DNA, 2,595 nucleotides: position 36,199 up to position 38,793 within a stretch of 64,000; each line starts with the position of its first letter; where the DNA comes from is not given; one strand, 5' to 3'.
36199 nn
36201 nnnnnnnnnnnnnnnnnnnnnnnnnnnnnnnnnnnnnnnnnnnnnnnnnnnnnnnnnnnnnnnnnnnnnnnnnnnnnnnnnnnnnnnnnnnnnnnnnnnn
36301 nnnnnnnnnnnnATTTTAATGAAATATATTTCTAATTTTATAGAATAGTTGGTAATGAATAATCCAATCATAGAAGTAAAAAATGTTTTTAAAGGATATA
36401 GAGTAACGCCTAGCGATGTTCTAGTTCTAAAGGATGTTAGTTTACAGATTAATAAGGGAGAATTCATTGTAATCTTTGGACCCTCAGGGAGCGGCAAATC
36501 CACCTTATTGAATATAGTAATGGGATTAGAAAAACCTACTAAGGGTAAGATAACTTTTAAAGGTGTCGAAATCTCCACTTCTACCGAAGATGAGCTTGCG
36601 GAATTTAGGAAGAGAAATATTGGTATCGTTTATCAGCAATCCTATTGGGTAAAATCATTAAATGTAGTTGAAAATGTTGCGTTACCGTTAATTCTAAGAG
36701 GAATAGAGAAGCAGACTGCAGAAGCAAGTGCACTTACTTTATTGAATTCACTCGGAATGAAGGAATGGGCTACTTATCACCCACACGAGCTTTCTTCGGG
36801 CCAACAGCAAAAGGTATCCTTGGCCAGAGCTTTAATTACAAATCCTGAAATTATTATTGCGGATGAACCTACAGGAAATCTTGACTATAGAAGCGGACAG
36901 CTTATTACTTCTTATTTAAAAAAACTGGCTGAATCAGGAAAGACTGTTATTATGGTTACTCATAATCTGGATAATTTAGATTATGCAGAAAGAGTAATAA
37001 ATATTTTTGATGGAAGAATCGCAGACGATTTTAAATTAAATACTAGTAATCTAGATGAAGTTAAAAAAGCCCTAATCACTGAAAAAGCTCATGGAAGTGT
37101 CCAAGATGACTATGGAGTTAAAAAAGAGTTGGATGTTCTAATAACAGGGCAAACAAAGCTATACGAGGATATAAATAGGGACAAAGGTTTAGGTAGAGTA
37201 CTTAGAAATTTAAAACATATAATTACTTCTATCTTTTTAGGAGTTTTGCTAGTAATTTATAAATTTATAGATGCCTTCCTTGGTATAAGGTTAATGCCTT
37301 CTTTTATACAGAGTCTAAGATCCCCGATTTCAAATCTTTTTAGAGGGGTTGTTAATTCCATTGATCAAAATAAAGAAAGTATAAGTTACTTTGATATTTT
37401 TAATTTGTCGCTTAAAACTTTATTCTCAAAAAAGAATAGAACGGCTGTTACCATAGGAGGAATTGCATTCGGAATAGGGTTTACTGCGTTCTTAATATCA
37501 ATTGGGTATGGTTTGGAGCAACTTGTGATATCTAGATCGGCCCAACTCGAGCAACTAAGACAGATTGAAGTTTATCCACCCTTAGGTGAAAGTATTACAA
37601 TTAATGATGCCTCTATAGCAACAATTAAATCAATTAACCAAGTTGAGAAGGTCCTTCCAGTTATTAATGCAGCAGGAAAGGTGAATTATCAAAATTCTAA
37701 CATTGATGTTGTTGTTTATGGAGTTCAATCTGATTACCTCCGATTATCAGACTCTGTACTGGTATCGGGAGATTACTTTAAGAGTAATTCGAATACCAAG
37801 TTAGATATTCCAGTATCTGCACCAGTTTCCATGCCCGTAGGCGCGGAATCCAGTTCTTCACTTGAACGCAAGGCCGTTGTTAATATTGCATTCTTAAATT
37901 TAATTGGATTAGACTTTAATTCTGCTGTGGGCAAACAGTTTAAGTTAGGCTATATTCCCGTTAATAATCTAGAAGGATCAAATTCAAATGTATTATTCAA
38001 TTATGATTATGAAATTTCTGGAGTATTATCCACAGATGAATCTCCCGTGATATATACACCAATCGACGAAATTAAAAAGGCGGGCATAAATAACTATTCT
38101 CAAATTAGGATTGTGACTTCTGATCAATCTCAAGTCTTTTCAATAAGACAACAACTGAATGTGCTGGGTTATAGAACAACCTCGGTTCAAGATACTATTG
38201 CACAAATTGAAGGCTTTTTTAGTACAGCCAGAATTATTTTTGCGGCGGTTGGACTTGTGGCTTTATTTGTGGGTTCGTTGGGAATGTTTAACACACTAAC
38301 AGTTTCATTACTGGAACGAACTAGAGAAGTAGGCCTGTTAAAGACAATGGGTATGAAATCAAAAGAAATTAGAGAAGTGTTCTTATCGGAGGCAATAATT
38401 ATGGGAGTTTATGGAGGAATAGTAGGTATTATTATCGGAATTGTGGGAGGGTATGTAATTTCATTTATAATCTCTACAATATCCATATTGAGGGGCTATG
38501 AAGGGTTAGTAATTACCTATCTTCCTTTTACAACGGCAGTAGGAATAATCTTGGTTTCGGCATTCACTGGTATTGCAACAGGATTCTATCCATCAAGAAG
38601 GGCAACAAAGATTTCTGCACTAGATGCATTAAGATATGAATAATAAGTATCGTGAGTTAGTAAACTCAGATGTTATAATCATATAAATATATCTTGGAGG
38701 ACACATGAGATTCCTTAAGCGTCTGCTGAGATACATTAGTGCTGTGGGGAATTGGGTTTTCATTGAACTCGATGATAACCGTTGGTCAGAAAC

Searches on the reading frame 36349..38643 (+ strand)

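Call 29: search_protein_families(library=pfam, proteins=[window:36349-38643:+], max_evalue=0.001)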
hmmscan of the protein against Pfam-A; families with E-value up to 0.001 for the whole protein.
window:36349-38643:+ (764 aa): 8 families
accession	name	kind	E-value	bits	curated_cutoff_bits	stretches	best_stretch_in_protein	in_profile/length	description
PF00005.33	ABC_tran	-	2e-35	122.8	25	1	27-175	1-136/137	ABC transporter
PF02687.27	FtsX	-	5.3e-16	59.2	25.5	1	633-756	2-119/120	FtsX-like permease C-terminal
PF12704.14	MacB_PCD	-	3.2e-14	54.2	27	1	365-603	1-204/207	MacB-like periplasmic core domain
PF13304.12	AAA_21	-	1.7e-06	28.7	27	0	39-100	1-72/304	AAA domain, putative AbiEii toxin, Type IV TA system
PF13166.12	AAA_13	-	5.7e-05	22.4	36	0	159-217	520-581/713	AAA domain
PF13555.12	AAA_29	-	0.00033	20.8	27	0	31-58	16-43/61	P-loop containing region of AAA domain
PF02463.25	SMC_N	-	0.00039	20.3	40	0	37-221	24-213/220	RecF/RecN/SMC N terminal domain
PF03215.21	Rad17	-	0.00074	19.9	23.8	0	27-57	35-65/186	Rad17 P-loop domain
